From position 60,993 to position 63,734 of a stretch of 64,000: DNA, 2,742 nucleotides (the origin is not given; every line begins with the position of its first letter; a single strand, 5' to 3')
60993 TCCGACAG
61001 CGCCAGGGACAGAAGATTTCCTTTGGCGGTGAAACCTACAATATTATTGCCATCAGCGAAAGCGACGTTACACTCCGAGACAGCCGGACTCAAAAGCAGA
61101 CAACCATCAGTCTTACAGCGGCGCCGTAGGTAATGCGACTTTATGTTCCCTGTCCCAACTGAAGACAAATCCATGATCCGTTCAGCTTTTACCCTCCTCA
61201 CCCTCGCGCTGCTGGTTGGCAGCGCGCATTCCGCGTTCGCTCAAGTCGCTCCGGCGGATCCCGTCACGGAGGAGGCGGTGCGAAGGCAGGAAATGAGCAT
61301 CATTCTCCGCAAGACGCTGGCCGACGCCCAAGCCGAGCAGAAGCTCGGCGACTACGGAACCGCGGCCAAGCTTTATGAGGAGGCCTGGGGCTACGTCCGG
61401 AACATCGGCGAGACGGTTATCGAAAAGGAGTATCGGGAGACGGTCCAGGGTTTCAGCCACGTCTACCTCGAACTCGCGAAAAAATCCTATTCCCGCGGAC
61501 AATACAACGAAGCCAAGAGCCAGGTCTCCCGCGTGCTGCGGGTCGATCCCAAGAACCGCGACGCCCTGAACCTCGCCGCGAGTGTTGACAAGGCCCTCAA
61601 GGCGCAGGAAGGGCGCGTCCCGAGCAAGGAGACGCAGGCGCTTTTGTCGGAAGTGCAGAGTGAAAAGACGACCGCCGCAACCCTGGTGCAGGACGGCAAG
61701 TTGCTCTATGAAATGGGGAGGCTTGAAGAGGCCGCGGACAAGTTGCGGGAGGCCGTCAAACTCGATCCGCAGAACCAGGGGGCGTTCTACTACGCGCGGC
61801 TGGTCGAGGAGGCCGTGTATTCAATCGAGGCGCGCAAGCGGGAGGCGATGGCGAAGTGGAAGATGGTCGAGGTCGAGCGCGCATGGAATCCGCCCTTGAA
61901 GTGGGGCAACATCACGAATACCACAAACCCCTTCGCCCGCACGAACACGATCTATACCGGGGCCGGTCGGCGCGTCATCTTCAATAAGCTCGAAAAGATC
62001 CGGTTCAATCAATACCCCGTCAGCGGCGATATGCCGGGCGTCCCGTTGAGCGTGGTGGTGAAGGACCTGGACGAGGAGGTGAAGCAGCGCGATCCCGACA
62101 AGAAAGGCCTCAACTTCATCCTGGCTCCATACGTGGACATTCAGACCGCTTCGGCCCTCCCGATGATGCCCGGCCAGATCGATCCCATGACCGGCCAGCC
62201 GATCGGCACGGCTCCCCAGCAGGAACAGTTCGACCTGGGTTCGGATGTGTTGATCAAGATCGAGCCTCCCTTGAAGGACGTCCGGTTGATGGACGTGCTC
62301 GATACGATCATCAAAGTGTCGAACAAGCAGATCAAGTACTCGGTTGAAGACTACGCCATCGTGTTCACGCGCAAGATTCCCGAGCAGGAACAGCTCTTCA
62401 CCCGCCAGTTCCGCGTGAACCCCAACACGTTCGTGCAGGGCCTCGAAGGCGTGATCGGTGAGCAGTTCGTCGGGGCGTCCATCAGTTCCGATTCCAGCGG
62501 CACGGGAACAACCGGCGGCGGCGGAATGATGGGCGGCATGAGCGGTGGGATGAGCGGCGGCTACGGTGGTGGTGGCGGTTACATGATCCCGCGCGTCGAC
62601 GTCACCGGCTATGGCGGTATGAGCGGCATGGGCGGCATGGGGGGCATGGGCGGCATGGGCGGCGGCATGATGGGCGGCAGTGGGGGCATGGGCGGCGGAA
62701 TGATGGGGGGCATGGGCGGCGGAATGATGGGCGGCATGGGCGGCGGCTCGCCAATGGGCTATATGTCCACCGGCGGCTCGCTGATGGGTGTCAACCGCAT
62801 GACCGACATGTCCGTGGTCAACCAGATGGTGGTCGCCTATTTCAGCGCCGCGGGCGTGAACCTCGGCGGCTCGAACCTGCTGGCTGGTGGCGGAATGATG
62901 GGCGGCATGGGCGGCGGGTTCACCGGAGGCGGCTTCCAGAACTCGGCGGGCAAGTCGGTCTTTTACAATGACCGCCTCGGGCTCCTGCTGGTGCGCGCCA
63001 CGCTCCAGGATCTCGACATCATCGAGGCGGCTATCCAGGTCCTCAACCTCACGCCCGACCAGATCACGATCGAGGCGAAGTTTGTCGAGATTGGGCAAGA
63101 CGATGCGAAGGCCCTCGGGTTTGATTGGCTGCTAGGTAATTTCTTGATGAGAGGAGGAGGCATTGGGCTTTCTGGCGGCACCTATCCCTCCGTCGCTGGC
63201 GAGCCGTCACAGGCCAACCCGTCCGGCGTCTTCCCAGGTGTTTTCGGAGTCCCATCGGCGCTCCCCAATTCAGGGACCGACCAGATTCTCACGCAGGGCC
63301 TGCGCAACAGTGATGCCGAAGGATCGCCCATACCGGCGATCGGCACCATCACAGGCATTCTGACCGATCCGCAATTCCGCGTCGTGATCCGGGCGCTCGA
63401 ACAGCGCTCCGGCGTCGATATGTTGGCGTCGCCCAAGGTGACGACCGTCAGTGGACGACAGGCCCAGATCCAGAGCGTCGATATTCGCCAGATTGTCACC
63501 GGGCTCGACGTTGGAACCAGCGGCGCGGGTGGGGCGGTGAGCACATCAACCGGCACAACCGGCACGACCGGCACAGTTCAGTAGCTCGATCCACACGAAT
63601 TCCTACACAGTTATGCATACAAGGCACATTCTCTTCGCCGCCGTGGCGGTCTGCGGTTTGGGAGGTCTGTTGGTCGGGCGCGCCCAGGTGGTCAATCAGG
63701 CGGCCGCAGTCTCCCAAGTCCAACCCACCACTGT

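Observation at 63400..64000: Secretin domain split mid-domain into two ORFs, the downstream half carrying its own signal peptide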

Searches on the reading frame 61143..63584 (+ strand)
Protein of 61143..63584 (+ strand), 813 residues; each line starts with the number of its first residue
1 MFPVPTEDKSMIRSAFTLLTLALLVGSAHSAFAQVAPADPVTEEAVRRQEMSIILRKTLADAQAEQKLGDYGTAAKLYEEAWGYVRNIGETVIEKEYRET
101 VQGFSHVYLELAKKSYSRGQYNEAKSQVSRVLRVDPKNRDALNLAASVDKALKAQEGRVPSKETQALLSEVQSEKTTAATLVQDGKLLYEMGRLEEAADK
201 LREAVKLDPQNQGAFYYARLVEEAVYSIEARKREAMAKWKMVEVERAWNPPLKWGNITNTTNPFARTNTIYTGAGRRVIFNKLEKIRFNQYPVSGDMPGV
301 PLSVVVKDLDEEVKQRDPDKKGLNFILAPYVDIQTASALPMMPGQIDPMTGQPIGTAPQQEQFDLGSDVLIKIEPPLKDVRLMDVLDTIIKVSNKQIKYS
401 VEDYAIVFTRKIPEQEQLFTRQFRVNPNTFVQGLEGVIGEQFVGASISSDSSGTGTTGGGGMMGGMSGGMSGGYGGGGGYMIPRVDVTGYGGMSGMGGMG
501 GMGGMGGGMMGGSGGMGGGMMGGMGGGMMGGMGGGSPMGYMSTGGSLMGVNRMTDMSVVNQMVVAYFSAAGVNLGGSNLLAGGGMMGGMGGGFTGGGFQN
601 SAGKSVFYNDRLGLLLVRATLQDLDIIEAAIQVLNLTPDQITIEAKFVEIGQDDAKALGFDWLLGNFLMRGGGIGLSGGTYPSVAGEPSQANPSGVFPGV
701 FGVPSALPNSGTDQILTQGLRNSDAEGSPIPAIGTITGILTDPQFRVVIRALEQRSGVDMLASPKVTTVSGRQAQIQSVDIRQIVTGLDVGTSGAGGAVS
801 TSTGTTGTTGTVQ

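Call 6: find_encoding_contigs(protein=window:61143-63584:+, flank=10000, max_places=10)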
Protein window:61143-63584:+ (813 aa): no gene with exactly this product is on record in the collection.
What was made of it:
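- Tried and rejected: An exact-sequence look-up in the contig index found nothing (call 6).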

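Call 7: search_protein_families(library=pfam, proteins=[window:61143-63581:+], max_evalue=1)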
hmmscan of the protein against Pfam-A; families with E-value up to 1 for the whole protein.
window:61143-63581:+ (813 aa): 21 families
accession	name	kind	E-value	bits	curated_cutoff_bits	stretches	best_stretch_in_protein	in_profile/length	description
PF07719.23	TPR_2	-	1.2e-09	38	27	2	185-211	8-34/34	Tetratricopeptide repeat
PF13414.12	TPR_11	-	4.1e-07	30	26.8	1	185-216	1-32/42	TPR repeat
PF13428.12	TPR_14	-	1.1e-06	29.2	23.5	1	186-215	9-38/44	Tetratricopeptide repeat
PF14559.12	TPR_19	-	2.2e-06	28.4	25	2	69-146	5-66/68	Tetratricopeptide repeat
PF00515.34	TPR_1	-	6.6e-06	26.2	27.8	1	183-211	6-34/34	Tetratricopeptide repeat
PF13432.12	TPR_16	-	3.8e-05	24.5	32.7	1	185-218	4-38/65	Tetratricopeptide repeat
PF14853.12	Fis1_TPR_C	-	0.00016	22.3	25.3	1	116-153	12-49/53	Fis1 C-terminal tetratricopeptide repeat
PF13181.12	TPR_8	-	0.00022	21.6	25.7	1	185-211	8-34/34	Tetratricopeptide repeat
PF13424.12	TPR_12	-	0.0045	17.6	30.1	1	171-208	36-75/77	Tetratricopeptide repeat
PF17874.7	TPR_MalT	-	0.005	16.6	45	1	176-210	120-154/336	MalT-like TPR region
PF00263.26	Secretin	-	0.0074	16.3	27.5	1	751-796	1-46/169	Bacterial type II and III secretion system protein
PF25060.1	ARM_TT21_2nd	-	0.0091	15.9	27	0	103-148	220-265/270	Tetratricopeptide repeat protein 21 second ARM domain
PF12895.13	ANAPC3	-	0.01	16.6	27.2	0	182-217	29-61/82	Anaphase-promoting complex, cyclosome, subunit 3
PF14863.12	Alkyl_sulf_dimr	-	0.021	15.6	26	1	97-159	62-123/139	Alkyl sulfatase dimerisation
PF23914.1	TPR_CcmH_CycH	-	0.022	15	42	0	108-148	90-130/158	Cytochrome c-type biogenesis protein H TPR domain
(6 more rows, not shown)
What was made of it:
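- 61347..61796 (+): TPR repeat region of ORF1 (aa 69-218). Pfam TPR_2, TPR_11, TPR_14 and TPR_19 hits (call 7).
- On Verrucomicrobiota TPR-PilQ family (Amuc_1098-like) in a type IV pilus-like cluster: TPR families match at ORF1 aa 69-218 (call 7).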

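Call 8: find_homologous_proteins(query=window:61143-63581:+, max_evalue=0.00001)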
Query window:61143-63581:+ (813 aa): 223 proteins with E <= 0.00001 among 8000 candidates; the best 120 are listed.
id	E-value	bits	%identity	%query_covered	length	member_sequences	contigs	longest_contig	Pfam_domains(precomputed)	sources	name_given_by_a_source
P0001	0.0e+0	1027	61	54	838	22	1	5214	PF14559.13,PF13414.13,PF13428.13,PF07719.24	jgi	-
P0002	0.0e+0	1023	64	53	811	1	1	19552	PF13414.13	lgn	-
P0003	3.6e-295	999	90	59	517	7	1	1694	PF14559.13,PF14853.13,PF13414.13,PF00515.35,PF13432.13,PF13428.13,PF07719.24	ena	-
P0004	4.2e-262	890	60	53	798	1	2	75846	PF13414.13,PF00263.27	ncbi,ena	-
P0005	1.1e-260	885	66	29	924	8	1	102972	PF14559.13,PF13414.13,PF13884.12,PF13428.13,PF07719.24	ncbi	-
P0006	2.3e-259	881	60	30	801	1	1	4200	PF00263.27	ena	-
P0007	4.7e-256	870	64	29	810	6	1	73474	PF27421.1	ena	-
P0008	6.1e-256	870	57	30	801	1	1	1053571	PF00263.27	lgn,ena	-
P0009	7.8e-254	863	57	50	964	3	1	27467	PF13414.13,PF13432.13,PF00263.27,PF07719.24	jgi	jgi:Flp pilus assembly secretin CpaC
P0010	1.2e-252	859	55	96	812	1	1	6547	PF13414.13,PF00263.27,PF13428.13,PF07719.24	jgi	jgi:tetratricopeptide (TPR) repeat protein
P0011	1.7e-250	852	65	30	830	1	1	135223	PF14559.13,PF25060.1,PF00263.27,PF27421.1,PF07719.24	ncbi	-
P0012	6.8e-246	836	67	29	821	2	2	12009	PF17874.8,PF07719.24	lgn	-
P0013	1.4e-245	835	67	29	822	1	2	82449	PF00263.27,PF27421.1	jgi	jgi:tetratricopeptide (TPR) repeat protein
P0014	6.7e-241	820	65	30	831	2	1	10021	PF14559.13,PF00263.27,PF13428.13,PF07719.24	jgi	-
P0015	1.1e-238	813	65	29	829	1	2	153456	PF13414.13,PF27421.1,PF07719.24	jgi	jgi:tetratricopeptide (TPR) repeat protein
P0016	4.4e-232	791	57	51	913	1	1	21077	PF13414.13,PF13432.13,PF00263.27,PF07719.24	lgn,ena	-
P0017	1.4e-230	786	54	95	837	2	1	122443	PF00263.27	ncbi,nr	ncbi:MAG: hypothetical protein H7A47_12445 [Verrucomicrobiales bacterium]|nr:hypothetical protein [V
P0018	5.5e-201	688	51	51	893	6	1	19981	PF13414.13,PF00263.27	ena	-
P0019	8.8e-198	677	47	95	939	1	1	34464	PF14559.13,PF13414.13,PF13432.13,PF00263.27,PF13428.13,PF07719.24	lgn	-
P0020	1.6e-197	676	68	23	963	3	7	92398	PF13432.13,PF00263.27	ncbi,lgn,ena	-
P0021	3.4e-196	672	45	53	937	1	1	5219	PF13414.13,PF13432.13,PF00263.27,PF13428.13,PF07719.24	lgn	-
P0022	9.4e-196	671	46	50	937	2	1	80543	PF13414.13,PF13432.13,PF00263.27,PF07719.24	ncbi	-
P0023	1.9e-195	670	50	51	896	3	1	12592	PF00263.27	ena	-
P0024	7.0e-195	668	45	53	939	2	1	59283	PF13432.13,PF00263.27,PF07719.24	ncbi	-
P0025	1.1e-194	667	50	50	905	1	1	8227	PF00263.27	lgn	-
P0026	7.8e-194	664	46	53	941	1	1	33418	PF14559.13,PF13414.13,PF13432.13,PF00263.27,PF13428.13,PF07719.24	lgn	-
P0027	4.2e-193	662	47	91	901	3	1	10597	PF13432.13,PF00263.27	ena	-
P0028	6.4e-193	661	47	96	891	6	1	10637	PF00263.27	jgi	-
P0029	3.1e-191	656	48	92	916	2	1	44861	PF13414.13,PF00515.35,PF00263.27,PF13428.13,PF07719.24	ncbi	-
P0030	1.5e-190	653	44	53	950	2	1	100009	PF00263.27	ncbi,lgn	-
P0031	4.3e-190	652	50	50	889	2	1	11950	PF00263.27,PF13428.13,PF07719.24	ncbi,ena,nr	ncbi:MAG TPA: hypothetical protein VJW76_15840 [Verrucomicrobiae bacterium]|nr:hypothetical protein 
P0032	7.2e-187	641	50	49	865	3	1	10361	PF00263.27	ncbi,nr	ncbi:MAG TPA: hypothetical protein VEL06_02365, partial [Haliangiales bacterium]|nr:hypothetical pro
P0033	1.9e-186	640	55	29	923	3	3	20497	PF00263.27,PF07719.24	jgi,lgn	-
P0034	3.9e-186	639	46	34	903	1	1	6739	PF13414.13,PF00515.35,PF13432.13,PF00263.27,PF13428.13,PF07719.24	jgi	jgi:general secretion pathway protein D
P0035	4.1e-186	639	46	96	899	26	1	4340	PF00263.27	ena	-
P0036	1.7e-184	633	44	53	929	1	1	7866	PF00263.27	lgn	-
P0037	2.2e-184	633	46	59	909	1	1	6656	PF13414.13,PF00515.35,PF00263.27,PF07719.24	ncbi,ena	-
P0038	2.1e-183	630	44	55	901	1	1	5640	PF00263.27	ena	-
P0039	3.8e-183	629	44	53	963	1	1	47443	PF00263.27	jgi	jgi:Flp pilus assembly secretin CpaC/tetratricopeptide (TPR) repeat protein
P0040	1.9e-181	623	45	52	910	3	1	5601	PF00263.27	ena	-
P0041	6.9e-181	621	45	50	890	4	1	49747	PF00263.27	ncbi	-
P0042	8.7e-181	621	43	53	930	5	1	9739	PF13414.13,PF00263.27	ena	-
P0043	1.1e-180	621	43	94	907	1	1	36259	PF00263.27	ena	-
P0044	1.1e-180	621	44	51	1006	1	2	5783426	PF00263.27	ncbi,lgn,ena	-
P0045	1.1e-180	621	50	30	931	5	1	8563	PF00263.27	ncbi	-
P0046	2.0e-179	617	44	95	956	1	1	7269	PF13414.13,PF00263.27,PF13428.13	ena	-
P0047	4.0e-178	612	42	92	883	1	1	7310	PF13414.13,PF00263.27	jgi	jgi:Flp pilus assembly secretin CpaC/tetratricopeptide (TPR) repeat protein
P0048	9.4e-177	608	42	93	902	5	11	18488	PF00263.27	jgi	jgi:general secretion pathway protein D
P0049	1.3e-176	607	44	92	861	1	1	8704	PF13414.13,PF00263.27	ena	-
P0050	6.3e-176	605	42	56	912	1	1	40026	PF13432.13,PF00263.27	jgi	jgi:type II secretory pathway component GspD/PulD (secretin)/tetratricopeptide (TPR) repeat protein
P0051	8.7e-176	605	50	30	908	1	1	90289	PF00263.27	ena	-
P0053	2.0e-175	603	43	92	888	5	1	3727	PF13414.13,PF00263.27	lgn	-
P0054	3.3e-175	603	54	29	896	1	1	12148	PF13414.13,PF00263.27,PF13428.13,PF07719.24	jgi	jgi:general secretion pathway protein D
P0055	4.9e-175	602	43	96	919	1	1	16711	PF00263.27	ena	-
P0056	1.1e-173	598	45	54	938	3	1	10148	PF13414.13,PF00515.35,PF00263.27,PF13428.13,PF07719.24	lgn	-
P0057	1.1e-173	598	45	96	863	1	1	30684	PF13414.13,PF00515.35,PF00263.27,PF07719.24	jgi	-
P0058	1.8e-173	597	43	96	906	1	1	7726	PF00263.27,PF07719.24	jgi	jgi:type II secretory pathway component GspD/PulD (secretin)/tetratricopeptide (TPR) repeat protein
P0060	1.3e-172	594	46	35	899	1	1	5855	PF14559.13,PF13414.13,PF00263.27,PF13428.13,PF07719.24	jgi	-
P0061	2.0e-172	593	62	23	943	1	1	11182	PF14559.13,PF00263.27,PF07719.24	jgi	jgi:type II secretory pathway component GspD/PulD (secretin)/tetratricopeptide (TPR) repeat protein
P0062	2.4e-172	593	44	93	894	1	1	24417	PF00263.27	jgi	jgi:general secretion pathway protein D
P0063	2.4e-172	593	45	96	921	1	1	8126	PF13414.13,PF00263.27,PF13428.13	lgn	-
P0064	6.8e-172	592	42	53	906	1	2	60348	PF00263.27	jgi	-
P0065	2.2e-171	590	41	96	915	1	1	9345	PF13432.13,PF00263.27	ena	-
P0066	3.9e-171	589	41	97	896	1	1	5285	PF14559.13,PF13414.13,PF00263.27,PF13428.13,PF07719.24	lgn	-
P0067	7.0e-171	588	44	49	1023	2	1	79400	PF14559.13,PF00263.27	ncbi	-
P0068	7.5e-171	588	47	32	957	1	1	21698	PF14559.13,PF00263.27,PF13428.13,PF07719.24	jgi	jgi:type II secretory pathway component GspD/PulD (secretin)/tetratricopeptide (TPR) repeat protein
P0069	1.7e-169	584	47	49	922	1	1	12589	PF13432.13,PF00263.27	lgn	-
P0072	2.5e-169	583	44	49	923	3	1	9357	PF00263.27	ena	-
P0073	2.2e-168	580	45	92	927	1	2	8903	PF00263.27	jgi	jgi:Flp pilus assembly secretin CpaC/tetratricopeptide (TPR) repeat protein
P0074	4.0e-168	579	43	94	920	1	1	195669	PF00263.27,PF13428.13,PF07719.24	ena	-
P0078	9.5e-166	571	58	22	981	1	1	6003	PF00263.27,PF13428.13,PF07719.24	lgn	-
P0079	1.7e-165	570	42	95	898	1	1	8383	PF00263.27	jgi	jgi:type II secretory pathway component GspD/PulD (secretin)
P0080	1.8e-165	570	43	96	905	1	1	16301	PF00263.27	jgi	jgi:general secretion pathway protein D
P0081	1.9e-165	570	41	96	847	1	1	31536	PF13884.12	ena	-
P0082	4.7e-165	569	58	24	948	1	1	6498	PF14559.13,PF00263.27,PF13428.13,PF07719.24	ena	-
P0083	3.9e-164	566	41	97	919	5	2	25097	PF00263.27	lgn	-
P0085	5.5e-164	565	42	50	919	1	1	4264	PF00263.27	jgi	jgi:type II secretory pathway component GspD/PulD (secretin)/tetratricopeptide (TPR) repeat protein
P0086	1.1e-163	564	57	22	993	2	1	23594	PF00263.27,PF13428.13,PF07719.24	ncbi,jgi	jgi:Flp pilus assembly secretin CpaC/tetratricopeptide (TPR) repeat protein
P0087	1.9e-163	564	42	52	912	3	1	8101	PF13414.13,PF00263.27,PF07719.24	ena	-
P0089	1.3e-162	561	50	25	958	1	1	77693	PF13414.13,PF00263.27,PF07719.24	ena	-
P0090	4.5e-162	559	39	49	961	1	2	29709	PF00263.27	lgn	-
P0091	1.6e-161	557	58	22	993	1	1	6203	PF00263.27,PF13428.13,PF07719.24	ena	-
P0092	1.7e-161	557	42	93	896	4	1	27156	PF00263.27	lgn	-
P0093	1.8e-161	557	45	50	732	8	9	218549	PF13414.13,PF00515.35,PF13428.13,PF07719.24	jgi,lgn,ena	jgi:tetratricopeptide (TPR) repeat protein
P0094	2.7e-161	557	58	22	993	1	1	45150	PF00263.27,PF13428.13,PF07719.24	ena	-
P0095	3.7e-161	556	42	53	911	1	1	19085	PF00263.27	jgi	jgi:type II secretory pathway component GspD/PulD (secretin)/tetratricopeptide (TPR) repeat protein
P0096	1.3e-160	554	41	52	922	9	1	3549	PF00263.27,PF13428.13,PF07719.24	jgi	jgi:type II secretory pathway component GspD/PulD (secretin)/tetratricopeptide (TPR) repeat protein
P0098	1.4e-159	551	57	23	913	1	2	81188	PF00263.27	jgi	jgi:general secretion pathway protein D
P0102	1.1e-158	548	44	53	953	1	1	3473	PF00263.27,PF13428.13,PF07719.24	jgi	jgi:type II secretory pathway component GspD/PulD (secretin)/tetratricopeptide (TPR) repeat protein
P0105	7.7e-158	545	42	53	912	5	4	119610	PF00263.27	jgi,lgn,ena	jgi:general secretion pathway protein D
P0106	2.0e-157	544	39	97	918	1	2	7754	PF00263.27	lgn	-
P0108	6.1e-157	542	48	30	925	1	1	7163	PF13432.13,PF00263.27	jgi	jgi:type II secretory pathway component GspD/PulD (secretin)/tetratricopeptide (TPR) repeat protein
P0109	2.1e-156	540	40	51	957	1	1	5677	PF00263.27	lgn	-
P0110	4.0e-156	539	41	53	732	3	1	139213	-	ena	-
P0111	5.2e-156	539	43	52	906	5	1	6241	PF00263.27,PF07719.24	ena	-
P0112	1.6e-155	538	41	96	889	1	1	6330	PF00263.27,PF13428.13,PF07719.24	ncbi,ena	-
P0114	3.2e-154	533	45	34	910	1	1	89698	PF00263.27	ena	-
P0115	4.3e-154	533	43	49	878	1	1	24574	PF00263.27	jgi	jgi:general secretion pathway protein D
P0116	7.7e-154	532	41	96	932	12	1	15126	PF00263.27,PF07719.24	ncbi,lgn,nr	ncbi:MAG: Type II secretion system protein D precursor [Verrucomicrobia bacterium ADurb.Bin118]|nr:M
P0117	2.2e-153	530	44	35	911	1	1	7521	PF00263.27,PF07719.24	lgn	-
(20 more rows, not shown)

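Call 11: find_encoding_contigs(protein=P0008, flank=6000, max_places=2)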
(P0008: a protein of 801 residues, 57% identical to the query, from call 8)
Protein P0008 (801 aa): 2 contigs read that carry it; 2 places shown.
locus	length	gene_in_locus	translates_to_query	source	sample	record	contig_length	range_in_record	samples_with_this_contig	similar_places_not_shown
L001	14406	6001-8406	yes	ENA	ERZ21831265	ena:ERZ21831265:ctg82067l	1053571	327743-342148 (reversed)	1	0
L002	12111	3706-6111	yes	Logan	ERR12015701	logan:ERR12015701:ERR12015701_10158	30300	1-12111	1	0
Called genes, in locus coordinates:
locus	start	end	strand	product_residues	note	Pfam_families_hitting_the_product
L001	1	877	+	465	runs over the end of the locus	PF13727:CoA_binding_3 (weak), PF02397:Bac_transf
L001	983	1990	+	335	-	PF01073:3Beta_HSD, PF01370:Epimerase, PF04321:RmlD_sub_bind, PF07993:NAD_binding_4 (faint), PF16363:GDP_Man_Dehyd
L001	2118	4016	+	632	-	PF11104:PilM_2, PF14450:FtsA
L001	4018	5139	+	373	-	PF28028:Amuc_1100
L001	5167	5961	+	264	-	-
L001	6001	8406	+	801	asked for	PF00263:Secretin (faint)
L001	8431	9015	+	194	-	PF00263:Secretin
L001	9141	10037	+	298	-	PF02739:5_3_exonuc_N, PF01367:5_3_exonuc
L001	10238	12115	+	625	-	-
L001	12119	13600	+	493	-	-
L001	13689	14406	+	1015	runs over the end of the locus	-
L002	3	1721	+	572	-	?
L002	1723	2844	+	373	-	PF28028:Amuc_1100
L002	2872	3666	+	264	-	-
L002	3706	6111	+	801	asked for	PF00263:Secretin (faint)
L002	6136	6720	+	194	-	PF00263:Secretin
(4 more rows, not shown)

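Call 12: find_encoding_contigs(protein=P0017, flank=6000, max_places=2)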
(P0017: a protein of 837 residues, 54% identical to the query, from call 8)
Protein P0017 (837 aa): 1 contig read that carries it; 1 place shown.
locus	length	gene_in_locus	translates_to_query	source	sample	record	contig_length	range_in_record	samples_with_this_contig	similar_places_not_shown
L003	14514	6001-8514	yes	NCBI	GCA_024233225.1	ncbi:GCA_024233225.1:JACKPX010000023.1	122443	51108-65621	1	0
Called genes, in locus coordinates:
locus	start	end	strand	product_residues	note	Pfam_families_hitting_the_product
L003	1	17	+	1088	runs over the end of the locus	PF00873:ACR_tran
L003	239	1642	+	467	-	PF02397:Bac_transf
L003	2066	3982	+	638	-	PF11104:PilM_2, PF14450:FtsA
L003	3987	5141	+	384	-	PF28028:Amuc_1100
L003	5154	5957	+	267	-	-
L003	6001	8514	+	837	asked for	PF00263:Secretin (faint)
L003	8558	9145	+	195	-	PF00263:Secretin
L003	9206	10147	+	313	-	PF02739:5_3_exonuc_N, PF01367:5_3_exonuc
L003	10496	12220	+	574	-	-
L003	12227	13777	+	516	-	-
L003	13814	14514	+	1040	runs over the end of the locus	-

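Call 15: find_encoding_contigs(protein=P0093, flank=6000, max_places=3)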
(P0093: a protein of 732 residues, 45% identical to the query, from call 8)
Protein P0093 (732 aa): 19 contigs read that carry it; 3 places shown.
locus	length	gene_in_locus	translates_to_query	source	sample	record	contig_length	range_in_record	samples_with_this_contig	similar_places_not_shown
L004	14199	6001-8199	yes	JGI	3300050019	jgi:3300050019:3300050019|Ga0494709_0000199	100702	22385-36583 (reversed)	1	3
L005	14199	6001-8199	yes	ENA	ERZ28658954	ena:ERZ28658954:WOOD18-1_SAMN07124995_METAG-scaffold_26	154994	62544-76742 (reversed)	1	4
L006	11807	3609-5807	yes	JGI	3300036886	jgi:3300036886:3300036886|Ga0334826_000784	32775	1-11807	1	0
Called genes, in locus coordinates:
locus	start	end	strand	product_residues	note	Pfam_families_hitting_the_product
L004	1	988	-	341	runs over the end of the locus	PF01075:Glyco_transf_9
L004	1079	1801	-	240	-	PF00149:Metallophos, PF12850:Metallophos_2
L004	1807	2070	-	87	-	PF00708:Acylphosphatase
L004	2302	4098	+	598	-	PF11104:PilM_2, PF14450:FtsA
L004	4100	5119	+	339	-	PF28028:Amuc_1100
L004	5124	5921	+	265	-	-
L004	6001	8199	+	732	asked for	PF13428:TPR_14 (faint), PF00515:TPR_1 (faint), PF07719:TPR_2 (faint), PF13414:TPR_11 (weak)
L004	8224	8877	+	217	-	PF00263:Secretin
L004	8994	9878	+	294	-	PF02739:5_3_exonuc_N, PF01367:5_3_exonuc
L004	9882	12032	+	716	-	PF18884:TSP3_bac (faint)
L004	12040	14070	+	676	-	-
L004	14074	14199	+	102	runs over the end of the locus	PF05345:He_PIG (weak)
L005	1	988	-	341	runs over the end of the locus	PF01075:Glyco_transf_9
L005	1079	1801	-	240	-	PF00149:Metallophos, PF12850:Metallophos_2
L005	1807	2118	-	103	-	PF00708:Acylphosphatase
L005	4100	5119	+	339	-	PF28028:Amuc_1100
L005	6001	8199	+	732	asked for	PF13428:TPR_14 (faint), PF00515:TPR_1 (faint), PF07719:TPR_2 (faint), PF13414:TPR_11 (weak)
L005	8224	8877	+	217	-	PF00263:Secretin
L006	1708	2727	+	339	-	PF28028:Amuc_1100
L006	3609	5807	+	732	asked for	PF13428:TPR_14 (faint), PF00515:TPR_1 (faint), PF07719:TPR_2 (faint), PF13414:TPR_11 (weak)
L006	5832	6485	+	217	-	PF00263:Secretin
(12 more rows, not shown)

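Call 16: find_encoding_contigs(protein=P0110, flank=6000, max_places=2)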
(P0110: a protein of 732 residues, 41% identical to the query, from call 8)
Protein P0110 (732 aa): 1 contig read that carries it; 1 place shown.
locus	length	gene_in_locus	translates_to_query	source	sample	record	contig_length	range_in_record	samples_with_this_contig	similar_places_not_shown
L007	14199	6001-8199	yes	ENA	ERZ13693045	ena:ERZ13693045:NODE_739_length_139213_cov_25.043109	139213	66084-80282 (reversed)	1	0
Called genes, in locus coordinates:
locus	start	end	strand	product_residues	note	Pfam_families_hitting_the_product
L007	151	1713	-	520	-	PF02142:MGS, PF01808:AICARFT_IMPCHas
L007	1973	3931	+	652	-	PF11104:PilM_2, PF14450:FtsA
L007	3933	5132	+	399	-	PF28028:Amuc_1100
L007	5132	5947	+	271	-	-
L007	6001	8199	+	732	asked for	-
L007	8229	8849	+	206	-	PF00263:Secretin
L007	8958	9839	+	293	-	PF02739:5_3_exonuc_N, PF01367:5_3_exonuc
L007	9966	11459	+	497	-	-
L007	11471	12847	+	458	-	-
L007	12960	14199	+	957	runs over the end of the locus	-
